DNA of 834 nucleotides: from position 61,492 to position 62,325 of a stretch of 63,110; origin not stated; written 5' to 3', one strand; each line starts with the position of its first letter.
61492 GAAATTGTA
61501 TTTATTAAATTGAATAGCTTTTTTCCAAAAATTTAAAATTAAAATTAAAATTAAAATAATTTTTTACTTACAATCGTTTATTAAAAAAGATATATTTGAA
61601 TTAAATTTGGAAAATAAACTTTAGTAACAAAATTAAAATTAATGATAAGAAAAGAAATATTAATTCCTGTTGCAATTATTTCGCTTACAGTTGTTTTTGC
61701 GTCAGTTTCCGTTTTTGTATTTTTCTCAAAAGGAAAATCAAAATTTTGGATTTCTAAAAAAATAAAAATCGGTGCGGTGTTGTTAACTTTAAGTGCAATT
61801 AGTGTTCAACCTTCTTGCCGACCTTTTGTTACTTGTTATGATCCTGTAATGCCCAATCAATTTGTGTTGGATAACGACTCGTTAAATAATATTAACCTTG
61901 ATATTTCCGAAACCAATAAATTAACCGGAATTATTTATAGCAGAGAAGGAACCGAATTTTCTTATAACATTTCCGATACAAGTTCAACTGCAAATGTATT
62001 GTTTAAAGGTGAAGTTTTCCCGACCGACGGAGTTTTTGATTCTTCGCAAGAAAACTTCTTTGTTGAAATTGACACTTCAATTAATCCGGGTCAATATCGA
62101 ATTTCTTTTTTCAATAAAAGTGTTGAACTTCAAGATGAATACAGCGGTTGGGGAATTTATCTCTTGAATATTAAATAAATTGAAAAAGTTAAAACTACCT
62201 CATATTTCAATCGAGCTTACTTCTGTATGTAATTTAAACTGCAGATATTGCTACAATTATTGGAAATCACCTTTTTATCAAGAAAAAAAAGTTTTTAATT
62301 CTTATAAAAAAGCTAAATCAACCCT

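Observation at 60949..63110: Unlisted radical SAM/SPASM gene translationally abutted to two tandem 178-aa lipoprotein-like paralogues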

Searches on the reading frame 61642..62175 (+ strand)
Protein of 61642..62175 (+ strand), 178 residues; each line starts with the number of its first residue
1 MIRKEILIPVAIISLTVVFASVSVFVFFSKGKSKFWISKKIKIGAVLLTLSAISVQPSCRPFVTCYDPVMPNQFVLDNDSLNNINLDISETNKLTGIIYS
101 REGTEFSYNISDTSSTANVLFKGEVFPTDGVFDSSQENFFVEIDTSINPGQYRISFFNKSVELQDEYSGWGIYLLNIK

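Call 6: search_protein_families(library=ncbifam, proteins=[window:61642-62175:+], max_evalue=0.1)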
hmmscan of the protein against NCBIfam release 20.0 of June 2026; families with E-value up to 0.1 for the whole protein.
window:61642-62175:+ (178 aa): 1 family
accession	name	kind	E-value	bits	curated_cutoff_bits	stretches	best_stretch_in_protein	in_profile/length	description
NF041317.1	HtdO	equivalog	0.058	13.4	150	1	17-115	10-111/153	plasmid transfer protein HtdO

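Call 7: search_protein_families(library=pfam, proteins=[window:61642-62175:+], max_evalue=0.1)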
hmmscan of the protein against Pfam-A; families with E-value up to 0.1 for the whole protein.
window:61642-62175:+ (178 aa): 0 families

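Call 8: find_encoding_contigs(protein=window:61642-62175:+, flank=10000, max_places=10)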
Protein window:61642-62175:+ (178 aa): 9 contigs read that carry it; 9 places shown.
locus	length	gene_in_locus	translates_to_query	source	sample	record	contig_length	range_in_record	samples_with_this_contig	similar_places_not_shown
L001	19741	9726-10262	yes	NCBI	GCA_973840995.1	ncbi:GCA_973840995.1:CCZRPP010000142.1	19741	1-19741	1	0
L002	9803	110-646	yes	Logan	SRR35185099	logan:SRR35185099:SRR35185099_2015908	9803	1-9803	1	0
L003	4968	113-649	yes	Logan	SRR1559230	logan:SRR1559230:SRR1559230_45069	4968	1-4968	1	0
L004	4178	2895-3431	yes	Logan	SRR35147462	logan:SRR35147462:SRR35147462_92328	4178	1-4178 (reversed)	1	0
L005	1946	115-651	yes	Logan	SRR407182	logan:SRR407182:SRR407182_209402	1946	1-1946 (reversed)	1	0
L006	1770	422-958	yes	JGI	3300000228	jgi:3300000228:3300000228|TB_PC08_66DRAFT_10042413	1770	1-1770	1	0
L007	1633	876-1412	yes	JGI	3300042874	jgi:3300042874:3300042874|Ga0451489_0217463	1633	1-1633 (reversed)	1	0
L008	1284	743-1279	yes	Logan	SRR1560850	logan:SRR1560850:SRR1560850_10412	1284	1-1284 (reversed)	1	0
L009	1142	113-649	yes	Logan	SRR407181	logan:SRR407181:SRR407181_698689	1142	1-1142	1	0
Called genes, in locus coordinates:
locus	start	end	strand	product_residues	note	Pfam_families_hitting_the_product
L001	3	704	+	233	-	?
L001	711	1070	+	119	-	PF04304:DUF454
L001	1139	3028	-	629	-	PF07679:I-set, PF13927:Ig_3, PF18962:Por_Secre_tail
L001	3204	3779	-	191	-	PF02508:Rnf-Nqr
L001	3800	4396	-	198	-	PF02508:Rnf-Nqr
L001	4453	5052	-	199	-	PF04205:FMN_bind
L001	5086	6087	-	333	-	PF03116:NQR2_RnfD_RnfE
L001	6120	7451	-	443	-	PF13375:RnfC_N, PF05896:NQRA_N (faint), PF01512:Complex1_51K, PF13746:Fer4_18 (faint), PF10531:SLBB, PF13237:Fer4_10, PF12838:Fer4_7 (weak), PF13187:Fer4_9 (weak), +4 more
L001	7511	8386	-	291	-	PF04060:FeS, PF14697:Fer4_21, PF00037:Fer4 (weak), PF12837:Fer4_6 (weak), PF13237:Fer4_10 (weak), PF13484:Fer4_16 (weak), PF00037:Fer4 (weak), PF12838:Fer4_7, +5 more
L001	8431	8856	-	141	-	PF04246:RseC_MucC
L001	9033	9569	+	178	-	-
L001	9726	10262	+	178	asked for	-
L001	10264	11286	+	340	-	PF04055:Radical_SAM, PF13353:Fer4_12 (weak), PF13186:SPASM (weak)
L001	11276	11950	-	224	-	PF01810:LysE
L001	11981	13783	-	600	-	PF19576:Acyltransf_2, PF13444:Acetyltransf_5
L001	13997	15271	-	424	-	PF16217:M64_N, PF09471:Peptidase_M64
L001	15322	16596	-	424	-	PF02403:Seryl_tRNA_N, PF00587:tRNA-synt_2b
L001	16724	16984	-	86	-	PF01016:Ribosomal_L27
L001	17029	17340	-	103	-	PF00829:Ribosomal_L21p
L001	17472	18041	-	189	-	-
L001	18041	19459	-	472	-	PF01743:PolyA_pol, PF12627:PolyA_pol_RNAbd, PF01966:HD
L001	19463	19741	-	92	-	?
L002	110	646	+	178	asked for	-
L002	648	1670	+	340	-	PF04055:Radical_SAM, PF13353:Fer4_12 (weak), PF13186:SPASM (weak)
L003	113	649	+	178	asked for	-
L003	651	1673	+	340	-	PF04055:Radical_SAM, PF13353:Fer4_12 (weak), PF13186:SPASM (weak)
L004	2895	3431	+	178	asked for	-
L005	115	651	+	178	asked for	-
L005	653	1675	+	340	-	PF04055:Radical_SAM, PF13353:Fer4_12 (weak), PF13186:SPASM (weak)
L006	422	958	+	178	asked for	-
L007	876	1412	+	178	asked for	-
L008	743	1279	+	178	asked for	-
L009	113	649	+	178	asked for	-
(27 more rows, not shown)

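Call 9: find_homologous_proteins(query=window:61642-62175:+, max_evalue=0.01)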
Query window:61642-62175:+ (178 aa): 5 proteins with E <= 0.01 among 169 candidates.
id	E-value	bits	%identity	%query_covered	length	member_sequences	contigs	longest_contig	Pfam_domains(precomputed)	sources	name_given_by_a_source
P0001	2.8e-110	384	100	100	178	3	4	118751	-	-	-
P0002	3.1e-68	247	66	100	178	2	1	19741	-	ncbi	-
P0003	3.5e-65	237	59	100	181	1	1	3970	-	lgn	-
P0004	3.0e-42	162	47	99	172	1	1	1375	-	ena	-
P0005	7.5e-14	70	34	93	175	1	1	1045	-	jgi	jgi:hypothetical protein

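Call 13: find_homologous_proteins(query=L001:10264-11283:+, max_evalue=1e-10)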
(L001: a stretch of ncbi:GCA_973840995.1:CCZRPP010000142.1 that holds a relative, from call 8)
Query L001:10264-11283:+ (340 aa): 487 proteins with E <= 1e-10 among 1759 candidates; the best 120 are listed.
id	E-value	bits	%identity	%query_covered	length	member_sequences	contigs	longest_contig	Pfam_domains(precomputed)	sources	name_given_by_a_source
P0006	3.3e-225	764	99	100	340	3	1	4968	PF13186.12,PF04055.28,PF13353.12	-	-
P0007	2.1e-160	551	70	99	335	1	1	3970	PF13186.12,PF04055.28,PF13353.12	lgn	-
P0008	9.8e-158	543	69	99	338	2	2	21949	PF13186.12,PF04055.28,PF13353.12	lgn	-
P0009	3.9e-154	531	68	98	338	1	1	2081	PF13186.12,PF04055.28,PF13353.12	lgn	-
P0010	7.4e-152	523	67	98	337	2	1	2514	PF13186.12,PF04055.28,PF13353.12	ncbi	-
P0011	1.0e-147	510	65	99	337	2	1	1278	PF04055.28,PF13353.12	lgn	-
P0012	4.8e-147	507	66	98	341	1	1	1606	PF13186.12,PF04055.28,PF13353.12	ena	-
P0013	1.9e-146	506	66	99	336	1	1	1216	PF13186.12,PF04055.28,PF13353.12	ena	-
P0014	3.4e-143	495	64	98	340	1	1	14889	PF13186.12,PF04055.28,PF13353.12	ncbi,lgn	-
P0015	3.7e-143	495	64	98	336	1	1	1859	PF13186.12,PF04055.28,PF13353.12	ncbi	-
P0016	6.1e-143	494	64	98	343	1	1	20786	PF13186.12,PF04055.28,PF13353.12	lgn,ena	-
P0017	1.4e-141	490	62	98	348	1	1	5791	PF13186.12,PF04055.28,PF13353.12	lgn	-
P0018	6.2e-141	487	65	98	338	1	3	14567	PF04055.28,PF13353.12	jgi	-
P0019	6.3e-141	487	63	98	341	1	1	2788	PF13186.12,PF04055.28,PF13353.12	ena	-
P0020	1.0e-140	487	64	98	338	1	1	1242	PF04055.28,PF13353.12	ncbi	-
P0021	2.1e-139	482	64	97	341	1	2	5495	PF13186.12,PF04055.28,PF13353.12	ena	-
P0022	6.6e-139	481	63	97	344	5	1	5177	PF13186.12,PF04055.28,PF13353.12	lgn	-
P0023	6.6e-139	481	63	98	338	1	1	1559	PF04055.28,PF13353.12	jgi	jgi:radical SAM protein with 4Fe4S-binding SPASM domain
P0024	2.1e-138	479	63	98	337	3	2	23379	PF13186.12,PF04055.28,PF13353.12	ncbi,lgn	-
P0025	2.8e-138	479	64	98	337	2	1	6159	PF04055.28,PF13353.12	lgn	-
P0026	3.5e-138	478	61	98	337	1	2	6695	PF04055.28,PF13353.12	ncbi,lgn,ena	-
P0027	5.1e-138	478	63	98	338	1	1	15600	PF04055.28,PF13353.12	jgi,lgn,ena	-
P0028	1.2e-137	477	61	98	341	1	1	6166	PF13186.12,PF04055.28,PF13353.12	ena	-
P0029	2.4e-137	476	61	99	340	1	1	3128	PF04055.28,PF13353.12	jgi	jgi:radical SAM protein with 4Fe4S-binding SPASM domain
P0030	2.5e-137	476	61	98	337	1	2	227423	PF04055.28,PF13353.12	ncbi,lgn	-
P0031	1.5e-136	473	59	98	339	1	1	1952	PF13186.12,PF04055.28,PF13353.12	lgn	-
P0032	1.7e-136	473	60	98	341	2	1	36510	PF13186.12,PF04055.28,PF13353.12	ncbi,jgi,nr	ncbi:MAG: hypothetical protein B6I20_01435 [Bacteroidetes bacterium 4572_117]|nr:MAG: hypothetical p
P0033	9.7e-136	470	59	98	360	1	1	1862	PF04055.28,PF13353.12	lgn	-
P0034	1.5e-135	470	63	98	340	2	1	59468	PF13186.12,PF04055.28,PF13353.12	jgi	jgi:radical SAM protein with 4Fe4S-binding SPASM domain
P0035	2.4e-135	469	62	98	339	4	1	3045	PF13186.12,PF04055.28,PF13353.12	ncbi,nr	ncbi:MAG: radical SAM protein [Bacteroidales bacterium]|nr:radical SAM protein [Bacteroidales bacter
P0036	3.2e-135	469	63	98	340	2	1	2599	PF13186.12,PF04055.28,PF13353.12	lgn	-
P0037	3.8e-135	468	60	99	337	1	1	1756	PF04055.28,PF13353.12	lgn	-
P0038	4.9e-135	468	63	98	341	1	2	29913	PF13186.12,PF04055.28,PF13353.12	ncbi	-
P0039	7.2e-135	467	61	99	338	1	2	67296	PF04055.28,PF13353.12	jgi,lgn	jgi:radical SAM protein with 4Fe4S-binding SPASM domain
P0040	8.3e-135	467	63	98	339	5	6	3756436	PF13186.12,PF04055.28,PF13353.12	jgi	jgi:radical SAM protein with 4Fe4S-binding SPASM domain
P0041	2.9e-134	465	59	98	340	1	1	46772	PF13186.12,PF04055.28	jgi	jgi:radical SAM protein with 4Fe4S-binding SPASM domain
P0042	4.9e-134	465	63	98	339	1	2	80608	PF13186.12,PF04055.28,PF13353.12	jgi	-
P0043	6.5e-134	464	61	98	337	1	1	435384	PF04055.28,PF13353.12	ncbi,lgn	ncbi:MAG: radical SAM protein [Bacteroidales bacterium]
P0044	1.8e-133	463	59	99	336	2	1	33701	PF04055.28,PF13353.12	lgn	-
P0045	4.0e-133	462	61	98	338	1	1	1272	PF04055.28,PF13353.12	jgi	jgi:radical SAM protein with 4Fe4S-binding SPASM domain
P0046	6.1e-133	461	62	98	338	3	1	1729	PF13186.12,PF04055.28,PF13353.12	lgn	-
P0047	6.3e-133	461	60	97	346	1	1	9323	PF04055.28,PF13353.12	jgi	-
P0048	6.9e-133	461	60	98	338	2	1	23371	PF13186.12,PF04055.28,PF13353.12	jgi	-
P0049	1.0e-132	460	60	97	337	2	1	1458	PF13186.12,PF04055.28,PF13353.12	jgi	-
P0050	1.5e-132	460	61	98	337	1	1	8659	PF04055.28,PF13353.12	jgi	-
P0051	1.3e-131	457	59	98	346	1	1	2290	PF13186.12,PF04055.28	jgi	jgi:radical SAM protein with 4Fe4S-binding SPASM domain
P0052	3.2e-131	456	59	98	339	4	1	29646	PF04055.28,PF13353.12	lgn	-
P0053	4.6e-131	455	59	98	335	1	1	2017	PF13186.12,PF04055.28,PF13353.12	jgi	jgi:radical SAM protein with 4Fe4S-binding SPASM domain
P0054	5.0e-131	455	60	97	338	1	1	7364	PF04055.28,PF13353.12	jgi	-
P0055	1.2e-130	454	58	98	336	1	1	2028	PF13186.12,PF04055.28,PF13353.12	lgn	-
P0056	1.3e-130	454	58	98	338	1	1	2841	PF13186.12,PF04055.28,PF13353.12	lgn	-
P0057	4.1e-130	452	59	98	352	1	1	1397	PF04055.28,PF13353.12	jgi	jgi:radical SAM protein with 4Fe4S-binding SPASM domain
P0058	6.4e-130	451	61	98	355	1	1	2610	PF13186.12,PF04055.28,PF13353.12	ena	-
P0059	5.1e-128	445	60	98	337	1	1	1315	PF04055.28,PF13353.12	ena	-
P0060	2.6e-127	443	56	98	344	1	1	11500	PF13186.12,PF04055.28,PF13353.12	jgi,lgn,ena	-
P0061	2.7e-127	443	56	98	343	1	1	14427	PF04055.28,PF13353.12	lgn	-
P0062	2.9e-126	439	64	91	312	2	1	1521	PF13186.12,PF04055.28,PF13353.12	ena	-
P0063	3.7e-125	436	63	88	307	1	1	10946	PF13186.12,PF04055.28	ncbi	-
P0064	5.2e-125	435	56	98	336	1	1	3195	PF04055.28,PF13353.12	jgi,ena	-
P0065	1.1e-124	434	64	89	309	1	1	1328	PF04055.28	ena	-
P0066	1.3e-124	434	55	98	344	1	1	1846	PF13186.12,PF04055.28,PF13353.12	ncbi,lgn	-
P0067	1.7e-124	433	55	98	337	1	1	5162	PF04055.28,PF13353.12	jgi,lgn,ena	-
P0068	4.4e-124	432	57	98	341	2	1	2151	PF04055.28,PF13353.12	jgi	jgi:radical SAM protein with 4Fe4S-binding SPASM domain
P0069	1.7e-123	430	57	98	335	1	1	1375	PF04055.28,PF13353.12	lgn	-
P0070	2.2e-123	430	57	99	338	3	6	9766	PF13186.12,PF04055.28,PF13353.12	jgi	-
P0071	2.9e-123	429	57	98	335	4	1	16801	PF04055.28,PF13353.12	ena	-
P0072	1.3e-122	427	55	98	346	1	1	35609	PF13186.12,PF04055.28,PF13353.12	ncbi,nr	ncbi:MAG: radical SAM protein [Bacteroidales bacterium]|nr:radical SAM protein [Bacteroidales bacter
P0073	4.7e-122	425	55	98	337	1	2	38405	PF13186.12,PF04055.28,PF13353.12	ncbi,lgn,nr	ncbi:MAG: radical SAM protein [Bacteroidetes bacterium]|nr:radical SAM protein [Bacteroidota bacteri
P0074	6.6e-121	422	56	98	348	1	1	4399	PF13186.12,PF04055.28,PF13353.12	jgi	-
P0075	8.2e-120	418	54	99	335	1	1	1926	PF04055.28,PF13353.12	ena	-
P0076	8.5e-120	418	55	98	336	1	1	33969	PF04055.28,PF13353.12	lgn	-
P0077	1.0e-119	418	55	98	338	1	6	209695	PF04055.28,PF13353.12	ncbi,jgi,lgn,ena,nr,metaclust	ncbi:MAG: hypothetical protein A2W91_01205 [Bacteroidetes bacterium GWF2_38_335]|nr:MAG: hypothetica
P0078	3.8e-119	416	55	98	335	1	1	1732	PF04055.28,PF13353.12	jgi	jgi:radical SAM protein with 4Fe4S-binding SPASM domain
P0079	4.5e-119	416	55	98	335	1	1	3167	PF13186.12,PF04055.28,PF13353.12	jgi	jgi:radical SAM protein with 4Fe4S-binding SPASM domain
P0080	7.0e-119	415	55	98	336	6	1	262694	PF04055.28,PF13353.12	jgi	jgi:radical SAM protein with 4Fe4S-binding SPASM domain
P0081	8.7e-119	415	54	98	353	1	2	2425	PF13186.12,PF04055.28,PF13353.12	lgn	-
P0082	1.0e-118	414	54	98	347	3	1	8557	PF13186.12,PF04055.28,PF13353.12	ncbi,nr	ncbi:MAG: radical SAM protein [bacterium]|nr:radical SAM protein [bacterium]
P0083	1.7e-118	414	54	98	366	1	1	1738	PF13186.12,PF04055.28,PF13353.12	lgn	-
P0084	1.7e-118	414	56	98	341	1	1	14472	PF04055.28,PF13353.12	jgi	jgi:radical SAM protein with 4Fe4S-binding SPASM domain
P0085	2.6e-118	413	54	98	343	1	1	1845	PF13186.12,PF04055.28,PF13353.12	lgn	-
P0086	4.9e-118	412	55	98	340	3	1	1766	PF13186.12,PF04055.28,PF13353.12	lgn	-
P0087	8.4e-118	411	53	98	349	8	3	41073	PF04055.28,PF13353.12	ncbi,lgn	-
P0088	2.5e-117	410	60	89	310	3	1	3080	PF04055.28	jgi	jgi:radical SAM protein with 4Fe4S-binding SPASM domain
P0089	3.1e-117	410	59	89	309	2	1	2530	PF04055.28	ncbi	-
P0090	3.1e-117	409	54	98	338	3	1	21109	PF13186.12,PF04055.28,PF13353.12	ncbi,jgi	jgi:radical SAM protein with 4Fe4S-binding SPASM domain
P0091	3.7e-117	409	53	99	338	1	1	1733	PF13186.12,PF04055.28,PF13353.12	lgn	-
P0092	4.5e-117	409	55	98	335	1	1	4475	PF13186.12,PF04055.28,PF13353.12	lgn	-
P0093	1.3e-116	408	52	98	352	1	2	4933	PF13186.12,PF04055.28,PF13353.12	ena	-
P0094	1.5e-116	407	55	98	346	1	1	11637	PF13186.12,PF04055.28,PF13353.12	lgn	-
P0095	2.2e-116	407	53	98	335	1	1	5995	PF13186.12,PF04055.28,PF13353.12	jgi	jgi:radical SAM protein with 4Fe4S-binding SPASM domain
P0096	5.1e-116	406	53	99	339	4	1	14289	PF04055.28,PF13353.12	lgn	-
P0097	5.3e-116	405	53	98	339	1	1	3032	PF13186.12,PF04055.28,PF13353.12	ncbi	-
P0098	8.7e-116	405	53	98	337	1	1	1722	PF04055.28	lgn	-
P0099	1.0e-115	405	54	98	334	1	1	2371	PF04055.28,PF13353.12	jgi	-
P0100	2.5e-115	403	53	98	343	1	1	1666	PF04055.28,PF13353.12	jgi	jgi:radical SAM protein with 4Fe4S-binding SPASM domain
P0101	2.5e-115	403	53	99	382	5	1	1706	PF04055.28,PF13353.12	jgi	jgi:radical SAM protein with 4Fe4S-binding SPASM domain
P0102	4.0e-115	403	53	98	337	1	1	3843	PF13186.12,PF04055.28,PF13353.12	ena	-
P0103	9.1e-115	401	53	98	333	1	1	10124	PF04055.28,PF13353.12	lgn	-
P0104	1.2e-114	401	54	98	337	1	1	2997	PF13186.12,PF04055.28,PF13353.12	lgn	-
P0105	3.1e-114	400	64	83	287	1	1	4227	PF04055.28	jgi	-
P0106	3.1e-114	400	51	98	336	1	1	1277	PF04055.28,PF13353.12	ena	-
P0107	3.7e-114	399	53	99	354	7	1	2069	PF13186.12,PF04055.28,PF13353.12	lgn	-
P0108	3.7e-114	399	52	99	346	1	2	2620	PF13186.12,PF04055.28,PF13353.12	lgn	-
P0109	4.1e-114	399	51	99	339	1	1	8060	PF13186.12,PF04055.28,PF13353.12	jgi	jgi:radical SAM protein with 4Fe4S-binding SPASM domain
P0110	5.1e-114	399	53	98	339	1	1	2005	PF04055.28,PF13353.12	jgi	jgi:radical SAM protein with 4Fe4S-binding SPASM domain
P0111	5.4e-114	399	51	99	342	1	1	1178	PF04055.28,PF13353.12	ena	-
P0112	1.2e-113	398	54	98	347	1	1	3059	PF04055.28,PF13353.12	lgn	-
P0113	2.0e-113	397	53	98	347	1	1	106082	PF04055.28,PF13353.12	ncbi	ncbi:MAG: radical SAM protein [Bacteroidales bacterium]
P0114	2.1e-113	397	58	87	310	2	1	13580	PF13186.12,PF04055.28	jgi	jgi:radical SAM protein with 4Fe4S-binding SPASM domain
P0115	3.3e-113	396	53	98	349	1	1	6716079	PF04055.28,PF13353.12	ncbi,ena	-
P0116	4.1e-113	396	52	97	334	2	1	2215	PF13186.12,PF04055.28,PF13353.12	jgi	-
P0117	1.4e-112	394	54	98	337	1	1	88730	PF04055.28,PF13353.12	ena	-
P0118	1.6e-112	394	52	98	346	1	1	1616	PF13186.12,PF04055.28,PF13353.12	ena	-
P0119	4.5e-112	393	51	97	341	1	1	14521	PF13186.12,PF04055.28,PF13353.12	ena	-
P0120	7.1e-112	392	51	99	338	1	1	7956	PF04055.28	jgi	-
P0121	1.2e-111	391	53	96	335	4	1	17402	PF13186.12,PF04055.28,PF13353.12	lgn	-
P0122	2.3e-111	390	51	98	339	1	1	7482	PF13186.12,PF04055.28,PF13353.12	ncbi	-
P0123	3.2e-111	390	51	97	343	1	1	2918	PF04055.28,PF13353.12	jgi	jgi:radical SAM protein with 4Fe4S-binding SPASM domain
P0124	3.9e-111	389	50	98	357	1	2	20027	PF04055.28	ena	-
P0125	4.4e-111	389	62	83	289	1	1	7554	PF13186.12,PF04055.28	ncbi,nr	ncbi:MAG: radical SAM protein [Chloroflexia bacterium]|nr:radical SAM protein [Chloroflexia bacteriu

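Call 14: find_related_loci(query=L001:10264-11283:+, collection=genome_contigs, flank=6000)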
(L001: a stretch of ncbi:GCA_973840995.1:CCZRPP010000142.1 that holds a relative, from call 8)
Query L001:10264-11283:+ (340 aa) in genome_contigs; peptide patterns used: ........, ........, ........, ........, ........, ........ (x = any residue, [..] = any of these).
44 stretches matched a pattern; 5 encode a relative of the query (tblastn E <= 1e-3); 5 distinct loci.
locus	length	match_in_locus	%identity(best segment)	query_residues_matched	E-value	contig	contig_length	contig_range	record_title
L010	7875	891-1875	40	6-334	8e-68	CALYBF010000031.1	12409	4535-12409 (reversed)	MAG: uncultured Clostridia bacterium isolate BRZ_RT__bin76 genome assembly, contig: BRZ_RT__NODE_5434_length_12409_cov_6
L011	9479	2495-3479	40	6-334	7e-68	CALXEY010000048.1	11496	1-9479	MAG: uncultured Clostridia bacterium isolate BRZ_ER__bin78 genome assembly, contig: BRZ_ER__NODE_6411_length_11496_cov_7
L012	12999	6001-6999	25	8-333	4e-30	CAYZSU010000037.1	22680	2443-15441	MAG TPA_asm: uncultured Myxococcales bacterium isolate SRP077602_co7_165 genome assembly, contig: NODE_11359_length_2268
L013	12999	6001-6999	53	1-334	3e-120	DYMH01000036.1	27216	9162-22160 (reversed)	MAG TPA_asm: Draconibacterium orientale isolate SulCav_FS06-10_36_24 SulCav_FS06_10_736_length_27216_cov_14_369464, whol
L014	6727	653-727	68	18-42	9e-6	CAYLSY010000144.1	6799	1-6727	MAG TPA_asm: uncultured Hyphomicrobiales bacterium isolate SRP167436_co1_339 genome assembly, contig: NODE_18852_length_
